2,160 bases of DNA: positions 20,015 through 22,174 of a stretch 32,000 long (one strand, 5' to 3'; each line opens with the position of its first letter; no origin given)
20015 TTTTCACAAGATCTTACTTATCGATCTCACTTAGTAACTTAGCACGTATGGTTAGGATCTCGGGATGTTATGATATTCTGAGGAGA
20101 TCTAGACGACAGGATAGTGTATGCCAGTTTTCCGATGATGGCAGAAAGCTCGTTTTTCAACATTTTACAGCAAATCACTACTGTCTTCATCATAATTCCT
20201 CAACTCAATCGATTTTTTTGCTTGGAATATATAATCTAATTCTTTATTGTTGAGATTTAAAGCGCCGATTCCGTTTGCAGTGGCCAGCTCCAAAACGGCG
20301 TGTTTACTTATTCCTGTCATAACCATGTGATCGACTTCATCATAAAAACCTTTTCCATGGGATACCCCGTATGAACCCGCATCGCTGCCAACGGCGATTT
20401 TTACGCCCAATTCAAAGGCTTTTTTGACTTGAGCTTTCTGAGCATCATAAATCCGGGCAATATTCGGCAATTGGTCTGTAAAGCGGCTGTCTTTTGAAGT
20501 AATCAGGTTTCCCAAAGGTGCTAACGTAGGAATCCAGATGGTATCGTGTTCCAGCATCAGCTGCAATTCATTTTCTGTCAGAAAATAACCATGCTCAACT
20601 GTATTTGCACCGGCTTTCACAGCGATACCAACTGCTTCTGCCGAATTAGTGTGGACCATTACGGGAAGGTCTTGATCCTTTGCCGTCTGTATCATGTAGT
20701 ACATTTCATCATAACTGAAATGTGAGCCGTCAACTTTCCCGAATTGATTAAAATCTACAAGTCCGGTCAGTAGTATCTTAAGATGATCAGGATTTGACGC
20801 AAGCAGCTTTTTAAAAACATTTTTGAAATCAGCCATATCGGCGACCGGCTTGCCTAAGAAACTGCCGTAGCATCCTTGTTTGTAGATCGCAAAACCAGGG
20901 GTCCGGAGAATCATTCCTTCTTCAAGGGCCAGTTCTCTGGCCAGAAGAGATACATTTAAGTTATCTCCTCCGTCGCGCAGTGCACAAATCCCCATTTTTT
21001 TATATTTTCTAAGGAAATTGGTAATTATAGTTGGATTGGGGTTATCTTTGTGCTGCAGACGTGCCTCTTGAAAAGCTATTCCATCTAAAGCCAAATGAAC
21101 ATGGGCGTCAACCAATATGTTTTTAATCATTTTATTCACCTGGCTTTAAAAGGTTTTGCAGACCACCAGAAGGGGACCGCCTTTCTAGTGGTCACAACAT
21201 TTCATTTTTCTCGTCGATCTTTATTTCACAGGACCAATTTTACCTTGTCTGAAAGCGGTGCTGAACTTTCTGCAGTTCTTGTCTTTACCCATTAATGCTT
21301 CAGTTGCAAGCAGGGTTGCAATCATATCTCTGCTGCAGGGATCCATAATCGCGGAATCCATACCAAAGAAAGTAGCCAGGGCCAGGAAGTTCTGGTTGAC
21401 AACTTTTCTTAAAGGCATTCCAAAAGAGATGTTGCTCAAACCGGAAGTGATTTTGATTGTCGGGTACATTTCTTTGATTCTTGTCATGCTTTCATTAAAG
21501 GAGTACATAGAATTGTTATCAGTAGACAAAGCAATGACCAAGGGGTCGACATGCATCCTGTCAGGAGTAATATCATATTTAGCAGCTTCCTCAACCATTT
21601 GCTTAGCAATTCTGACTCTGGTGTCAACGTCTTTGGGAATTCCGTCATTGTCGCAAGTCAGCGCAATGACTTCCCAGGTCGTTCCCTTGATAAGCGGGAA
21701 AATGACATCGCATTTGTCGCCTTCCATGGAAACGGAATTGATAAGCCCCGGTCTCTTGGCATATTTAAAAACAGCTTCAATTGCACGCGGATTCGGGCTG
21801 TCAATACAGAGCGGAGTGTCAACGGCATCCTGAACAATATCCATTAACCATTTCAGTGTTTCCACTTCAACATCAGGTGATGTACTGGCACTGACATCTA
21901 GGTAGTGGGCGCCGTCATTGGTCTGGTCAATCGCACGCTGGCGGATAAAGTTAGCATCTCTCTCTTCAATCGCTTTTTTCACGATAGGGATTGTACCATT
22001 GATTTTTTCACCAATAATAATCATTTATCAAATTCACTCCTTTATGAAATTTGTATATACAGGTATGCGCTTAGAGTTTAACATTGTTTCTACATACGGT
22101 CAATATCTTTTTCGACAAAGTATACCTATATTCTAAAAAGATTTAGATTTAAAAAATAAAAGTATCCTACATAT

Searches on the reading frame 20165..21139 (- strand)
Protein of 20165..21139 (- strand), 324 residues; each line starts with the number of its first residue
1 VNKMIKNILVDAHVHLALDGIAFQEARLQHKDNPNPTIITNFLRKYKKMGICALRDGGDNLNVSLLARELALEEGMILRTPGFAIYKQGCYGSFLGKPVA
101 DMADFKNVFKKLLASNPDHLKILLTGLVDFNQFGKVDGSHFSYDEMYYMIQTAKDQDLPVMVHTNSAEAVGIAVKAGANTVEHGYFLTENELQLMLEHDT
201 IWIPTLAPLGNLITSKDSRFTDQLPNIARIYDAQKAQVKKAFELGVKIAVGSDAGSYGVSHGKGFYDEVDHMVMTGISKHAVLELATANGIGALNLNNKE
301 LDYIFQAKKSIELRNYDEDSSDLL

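Call 8: search_protein_families(library=pfam, proteins=[window:20165-21139:-])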
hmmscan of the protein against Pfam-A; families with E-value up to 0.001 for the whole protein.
window:20165-21139:- (324 aa): 1 family
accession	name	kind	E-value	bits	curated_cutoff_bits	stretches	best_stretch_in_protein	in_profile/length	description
PF01979.26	Amidohydro_1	-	1.6e-16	61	25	1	10-297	7-301/345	Amidohydrolase family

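Call 41: find_homologous_proteins(query=window:20165-21139:-, max_evalue=1e-20)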
Query window:20165-21139:- (324 aa): 387 proteins with E <= 1e-20 among 3529 candidates; the best 120 are listed.
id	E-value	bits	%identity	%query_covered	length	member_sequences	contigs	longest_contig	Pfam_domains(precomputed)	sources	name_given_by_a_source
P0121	5.0e-203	691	96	99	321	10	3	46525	PF01979.27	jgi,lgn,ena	-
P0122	9.6e-123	427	64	92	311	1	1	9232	PF01979.27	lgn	-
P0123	2.7e-122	426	62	93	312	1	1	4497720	PF01979.27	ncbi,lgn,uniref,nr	ncbi:amidohydrolase family protein [Dehalobacter sp. DCM]|uniref:amidohydrolase family protein n=1 T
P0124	3.1e-121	422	64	92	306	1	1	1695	PF01979.27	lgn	-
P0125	3.5e-120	419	61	96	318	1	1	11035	PF01979.27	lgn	-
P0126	1.4e-112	394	60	92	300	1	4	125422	PF01979.27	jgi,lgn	jgi:imidazolonepropionase-like amidohydrolase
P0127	7.0e-109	382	56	92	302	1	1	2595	PF01979.27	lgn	-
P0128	5.0e-108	379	60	91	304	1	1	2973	PF01979.27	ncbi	-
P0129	8.0e-108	378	58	90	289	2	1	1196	PF01979.27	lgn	-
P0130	8.0e-108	378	59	91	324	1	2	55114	PF01979.27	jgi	-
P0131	2.1e-107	377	58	92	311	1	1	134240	PF01979.27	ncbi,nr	ncbi:MAG: amidohydrolase family protein [Peptococcaceae bacterium]|nr:amidohydrolase family protein 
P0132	8.2e-103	362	55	92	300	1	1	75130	PF01979.27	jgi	-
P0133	1.1e-100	355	52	98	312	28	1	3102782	PF01979.27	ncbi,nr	ncbi:amidohydrolase family protein [Koleobacter methoxysyntrophicus]|nr:amidohydrolase family protei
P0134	1.6e-100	354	54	92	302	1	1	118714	PF01979.27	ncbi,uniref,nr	ncbi:amidohydrolase family protein [Thermohalobacter berrensis]|uniref:Amidohydrolase n=1 Tax=Thermo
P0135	4.5e-100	353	52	95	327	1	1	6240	PF07969.18,PF01979.27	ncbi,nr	ncbi:MAG: amidohydrolase family protein [Thermosediminibacteraceae bacterium]|nr:amidohydrolase fami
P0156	5.1e-84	300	46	91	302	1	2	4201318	PF07969.18,PF01979.27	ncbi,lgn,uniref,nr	ncbi:amidohydrolase [Clostridium aceticum]|uniref:Amidohydrolase n=1 Tax=Clostridium aceticum TaxID=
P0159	1.4e-83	299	48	89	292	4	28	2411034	PF01979.27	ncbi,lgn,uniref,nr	ncbi:amidohydrolase [Thermoanaerobacter kivui]|uniref:Amidohydrolase n=3 Tax=Thermoanaerobacter kivu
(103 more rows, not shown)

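Call 42: find_encoding_contigs(protein=P0123, flank=10000, max_places=1)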
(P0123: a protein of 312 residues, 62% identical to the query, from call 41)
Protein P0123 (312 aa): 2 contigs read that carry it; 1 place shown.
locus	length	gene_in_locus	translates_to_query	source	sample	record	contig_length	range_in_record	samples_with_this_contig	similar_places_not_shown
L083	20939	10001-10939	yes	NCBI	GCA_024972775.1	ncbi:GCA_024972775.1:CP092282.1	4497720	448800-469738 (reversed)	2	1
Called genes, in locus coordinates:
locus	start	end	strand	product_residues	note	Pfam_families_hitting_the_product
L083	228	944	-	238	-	PF00392:GntR, PF07702:UTRA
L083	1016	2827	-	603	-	PF00111:Fer2 (faint), PF17651:Raco_middle, PF14574:RACo_C_ter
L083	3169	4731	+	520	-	PF02219:MTHFR, PF12225:DUF5981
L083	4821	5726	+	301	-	PF01226:Form_Nir_trans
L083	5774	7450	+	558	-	PF01268:FTHFS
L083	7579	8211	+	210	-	PF04961:FTCD_C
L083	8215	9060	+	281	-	PF00763:THF_DHG_CYH, PF02882:THF_DHG_CYH_C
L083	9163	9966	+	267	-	PF00809:Pterin_bind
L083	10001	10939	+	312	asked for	PF01979:Amidohydro_1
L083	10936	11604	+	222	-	PF07796:DUF1638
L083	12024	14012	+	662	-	PF03063:Prismane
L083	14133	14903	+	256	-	PF00142:Fer4_NifH (weak), PF01656:CbiA, PF02374:ArsA_ATPase (weak), PF10609:ParA (faint), PF13614:AAA_31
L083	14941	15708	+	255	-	PF01656:CbiA, PF13614:AAA_31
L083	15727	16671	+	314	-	PF03599:CdhD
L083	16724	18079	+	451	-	PF04060:FeS, PF03599:CdhD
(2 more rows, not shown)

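Call 43: find_encoding_contigs(protein=P0126, flank=10000, max_places=1)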
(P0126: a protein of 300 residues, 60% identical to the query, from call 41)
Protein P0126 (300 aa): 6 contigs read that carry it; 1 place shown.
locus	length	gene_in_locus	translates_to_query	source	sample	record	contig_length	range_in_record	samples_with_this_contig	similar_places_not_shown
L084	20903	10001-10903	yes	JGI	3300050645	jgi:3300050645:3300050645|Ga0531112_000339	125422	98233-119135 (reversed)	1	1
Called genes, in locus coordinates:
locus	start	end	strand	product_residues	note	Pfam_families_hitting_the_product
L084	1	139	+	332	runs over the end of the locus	PF04055:Radical_SAM, PF16199:Radical_SAM_C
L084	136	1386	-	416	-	PF04055:Radical_SAM, PF12544:LAM_C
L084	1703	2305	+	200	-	PF00392:GntR, PF08279:HTH_11 (faint), PF06241:Castor_Poll_mid (weak), PF02080:TrkA_C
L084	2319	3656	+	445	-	PF15714:SpoVT_C (weak), PF06580:His_kinase, PF02518:HATPase_c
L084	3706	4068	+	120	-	PF01648:ACPS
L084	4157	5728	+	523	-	PF03853:YjeF_N, PF01256:Carb_kinase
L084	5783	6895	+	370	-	PF01168:Ala_racemase_N, PF00842:Ala_racemase_C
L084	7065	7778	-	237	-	PF00392:GntR, PF07702:UTRA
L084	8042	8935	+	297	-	PF00809:Pterin_bind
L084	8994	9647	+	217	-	PF02607:B12-binding_2, PF02310:B12-binding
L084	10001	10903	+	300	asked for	PF01979:Amidohydro_1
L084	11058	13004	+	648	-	PF03063:Prismane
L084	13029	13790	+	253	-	PF00142:Fer4_NifH (weak), PF01656:CbiA, PF02374:ArsA_ATPase (weak), PF10609:ParA (faint), PF13614:AAA_31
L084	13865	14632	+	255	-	PF01656:CbiA, PF10609:ParA (faint), PF13614:AAA_31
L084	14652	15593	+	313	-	PF03599:CdhD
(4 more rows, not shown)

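Call 44: find_encoding_contigs(protein=P0130, flank=10000, max_places=1)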
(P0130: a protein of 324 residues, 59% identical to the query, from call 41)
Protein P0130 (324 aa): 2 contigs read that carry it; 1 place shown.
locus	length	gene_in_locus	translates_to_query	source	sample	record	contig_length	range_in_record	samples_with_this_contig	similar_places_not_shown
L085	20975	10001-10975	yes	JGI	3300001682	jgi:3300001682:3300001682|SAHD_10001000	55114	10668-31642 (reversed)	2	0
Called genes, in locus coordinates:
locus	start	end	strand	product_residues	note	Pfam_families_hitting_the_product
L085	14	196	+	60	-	PF22746:SHOCT-like_DUF2089-C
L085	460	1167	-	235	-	PF00392:GntR, PF07702:UTRA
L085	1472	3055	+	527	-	PF02219:MTHFR, PF12225:DUF5981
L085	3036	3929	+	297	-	PF01226:Form_Nir_trans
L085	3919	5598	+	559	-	PF01268:FTHFS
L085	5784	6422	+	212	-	PF04961:FTCD_C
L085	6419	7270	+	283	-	PF00763:THF_DHG_CYH, PF02882:THF_DHG_CYH_C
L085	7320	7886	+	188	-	PF01227:GTP_cyclohydroI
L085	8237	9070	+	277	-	PF00015:MCPsignal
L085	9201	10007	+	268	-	PF00809:Pterin_bind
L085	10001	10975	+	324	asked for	PF01979:Amidohydro_1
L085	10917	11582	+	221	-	PF07796:DUF1638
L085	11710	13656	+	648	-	PF03063:Prismane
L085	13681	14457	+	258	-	PF00142:Fer4_NifH (weak), PF01656:CbiA, PF02374:ArsA_ATPase (weak), PF10609:ParA (faint), PF13614:AAA_31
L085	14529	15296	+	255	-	PF01656:CbiA, PF13614:AAA_31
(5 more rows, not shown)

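Call 51: find_encoding_contigs(protein=P0133, flank=10000, max_places=1)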
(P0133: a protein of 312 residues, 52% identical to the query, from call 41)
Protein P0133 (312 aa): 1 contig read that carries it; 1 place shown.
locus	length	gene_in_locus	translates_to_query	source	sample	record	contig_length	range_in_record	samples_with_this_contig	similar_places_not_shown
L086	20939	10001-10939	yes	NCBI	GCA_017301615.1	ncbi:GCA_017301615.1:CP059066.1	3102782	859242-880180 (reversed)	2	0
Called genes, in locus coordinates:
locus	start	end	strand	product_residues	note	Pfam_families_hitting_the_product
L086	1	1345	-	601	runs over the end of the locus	PF00111:Fer2 (faint), PF17650:RACo_linker, PF17651:Raco_middle, PF14574:RACo_C_ter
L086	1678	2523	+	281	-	PF00809:Pterin_bind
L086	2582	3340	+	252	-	PF07155:ECF-ribofla_trS, PF07694:5TM-5TMR_LYT (weak), PF12822:ECF_trnsprt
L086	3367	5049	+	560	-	PF01268:FTHFS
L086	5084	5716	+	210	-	PF04961:FTCD_C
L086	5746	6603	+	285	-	PF00763:THF_DHG_CYH, PF02882:THF_DHG_CYH_C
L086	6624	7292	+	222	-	PF12225:DUF5981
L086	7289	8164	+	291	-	PF02219:MTHFR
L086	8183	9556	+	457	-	PF00890:FAD_binding_2 (weak), PF01134:GIDA, PF07992:Pyr_redox_2, PF12831:FAD_oxidored, PF13434:Lys_Orn_oxgnase (weak), PF13738:Pyr_redox_3, PF00070:Pyr_redox, PF02852:Pyr_redox_dim, +6 more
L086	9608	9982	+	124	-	PF01597:GCV_H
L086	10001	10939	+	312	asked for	PF01979:Amidohydro_1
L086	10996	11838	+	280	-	PF01226:Form_Nir_trans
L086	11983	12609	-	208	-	PF06146:PsiE, PF03471:CorC_HlyC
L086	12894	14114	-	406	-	PF00817:IMS, PF11798:IMS_HHH (weak), PF21999:IMS_HHH_1, PF11799:IMS_C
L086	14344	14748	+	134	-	-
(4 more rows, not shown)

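Call 52: find_encoding_contigs(protein=P0159, flank=10000, max_places=1)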
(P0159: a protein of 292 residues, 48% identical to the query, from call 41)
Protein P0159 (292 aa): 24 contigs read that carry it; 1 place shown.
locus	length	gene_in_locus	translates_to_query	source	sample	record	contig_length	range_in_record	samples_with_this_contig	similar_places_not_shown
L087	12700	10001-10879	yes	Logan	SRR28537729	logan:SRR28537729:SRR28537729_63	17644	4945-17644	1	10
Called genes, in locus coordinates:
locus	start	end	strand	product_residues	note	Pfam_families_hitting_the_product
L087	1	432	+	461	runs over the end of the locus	PF00890:FAD_binding_2 (faint), PF01134:GIDA (weak), PF01262:AlaDh_PNT_C (faint), PF07992:Pyr_redox_2, PF12831:FAD_oxidored (weak), PF13738:Pyr_redox_3, PF00070:Pyr_redox, PF02852:Pyr_redox_dim, +5 more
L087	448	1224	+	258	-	PF01656:CbiA, PF13614:AAA_31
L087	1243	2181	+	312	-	PF03599:CdhD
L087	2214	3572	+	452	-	PF04060:FeS, PF03599:CdhD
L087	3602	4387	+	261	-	PF00809:Pterin_bind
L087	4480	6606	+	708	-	PF18537:CODH_A_N, PF03598:CdhC, PF19436:ACS_CODH_B_C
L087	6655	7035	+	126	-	PF01597:GCV_H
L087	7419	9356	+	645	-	PF00111:Fer2, PF17650:RACo_linker, PF17651:Raco_middle, PF14574:RACo_C_ter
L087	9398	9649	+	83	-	PF26551:DUF8180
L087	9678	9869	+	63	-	PF10133:CooT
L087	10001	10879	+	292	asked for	PF01979:Amidohydro_1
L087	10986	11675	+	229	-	-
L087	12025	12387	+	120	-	PF00329:Complex1_30kDa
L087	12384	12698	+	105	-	?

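Call 53: find_encoding_contigs(protein=P0156, flank=10000, max_places=1)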
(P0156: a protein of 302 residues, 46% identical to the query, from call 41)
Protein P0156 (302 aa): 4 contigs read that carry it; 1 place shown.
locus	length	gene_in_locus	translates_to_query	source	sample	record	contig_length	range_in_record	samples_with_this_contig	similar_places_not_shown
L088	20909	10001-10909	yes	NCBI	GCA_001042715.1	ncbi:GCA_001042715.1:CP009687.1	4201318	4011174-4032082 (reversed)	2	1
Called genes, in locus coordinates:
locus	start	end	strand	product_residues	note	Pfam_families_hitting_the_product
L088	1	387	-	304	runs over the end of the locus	PF00126:HTH_1, PF03466:LysR_substrate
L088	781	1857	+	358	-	PF00871:Acetate_kinase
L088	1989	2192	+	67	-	PF12797:Fer4_2 (faint), PF12837:Fer4_6 (faint), PF13237:Fer4_10 (weak), PF25160:LdpA_Fe-S-bd (faint), PF00037:Fer4 (faint), PF14697:Fer4_21 (weak), PF12838:Fer4_7, PF13187:Fer4_9 (weak), +2 more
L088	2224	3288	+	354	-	PF01855:POR_N, PF17147:PFOR_II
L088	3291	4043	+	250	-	PF02775:TPP_enzyme_C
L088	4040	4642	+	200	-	PF01558:POR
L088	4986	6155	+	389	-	PF13185:GAF_2 (weak), PF13487:HD_5, PF01966:HD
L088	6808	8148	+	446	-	PF02347:GDC-P, PF00266:Aminotran_5 (faint)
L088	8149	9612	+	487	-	PF02347:GDC-P, PF00266:Aminotran_5, PF21478:GcvP2_C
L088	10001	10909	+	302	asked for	PF01979:Amidohydro_1, PF07969:Amidohydro_3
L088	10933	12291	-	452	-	PF00860:Xan_ur_permease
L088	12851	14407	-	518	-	PF00005:ABC_tran, PF02463:SMC_N (faint), PF03193:RsgA_GTPase (faint), PF13304:AAA_21 (faint), PF12848:ABC_tran_Xtn, PF00005:ABC_tran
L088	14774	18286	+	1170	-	PF00672:HAMP, PF01590:GAF (weak), PF13185:GAF_2, PF00512:HisKA, PF02518:HATPase_c, PF00072:Response_reg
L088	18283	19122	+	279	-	PF03705:CheR_N, PF01739:CheR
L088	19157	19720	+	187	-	PF01339:CheB_methylest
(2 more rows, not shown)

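Call 62: search_protein_families(library=ncbifam, proteins=[window:20165-21139:-], max_evalue=0.001)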
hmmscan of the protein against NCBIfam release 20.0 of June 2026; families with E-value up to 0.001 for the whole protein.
window:20165-21139:- (324 aa): 1 family
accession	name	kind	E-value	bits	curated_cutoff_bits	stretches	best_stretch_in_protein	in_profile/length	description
NF051886.1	XaaProDiPepCaul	equivalog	3.6e-17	62.5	500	1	9-297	57-356/398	Xaa-Pro dipeptidase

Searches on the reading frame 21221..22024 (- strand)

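Call 8: search_protein_families(library=pfam, proteins=[window:21221-22024:-])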
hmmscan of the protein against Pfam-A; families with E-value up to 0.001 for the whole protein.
window:21221-22024:- (267 aa): 1 family
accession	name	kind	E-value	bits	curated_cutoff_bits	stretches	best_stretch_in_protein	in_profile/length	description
PF00809.28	Pterin_bind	-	2.6e-17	63.7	25.5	1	22-226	18-242/244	Pterin binding enzyme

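Call 62: search_protein_families(library=ncbifam, proteins=[window:21221-22024:-], max_evalue=0.001)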
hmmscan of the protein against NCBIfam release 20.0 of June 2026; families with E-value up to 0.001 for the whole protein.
window:21221-22024:- (267 aa): 5 families
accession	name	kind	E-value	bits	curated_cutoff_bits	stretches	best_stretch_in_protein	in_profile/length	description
NF005719.0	PRK07535.1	domain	4e-111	370.4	259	1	1-265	1-265/268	methyltetrahydrofolate:corrinoid/iron-sulfur protein methyltransferase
NF040758.1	CODH_ACS_meth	exception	3.8e-42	144.4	370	1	2-247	5-251/261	carbon monoxide dehydrogenase/acetyl-CoA synthase methytransferase subunit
TIGR02082.1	metH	equivalog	1.2e-28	99.3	1010.85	1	2-231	344-588/1182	methionine synthase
NF007024.0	PRK09490.1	equivalog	4.3e-13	48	1497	1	2-229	361-603/1234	methionine synthase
NF002142.0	PRK00979.1-1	subfamily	0.00099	18.2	287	0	41-187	71-209/306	tetrahydromethanopterin S-methyltransferase subunit H family protein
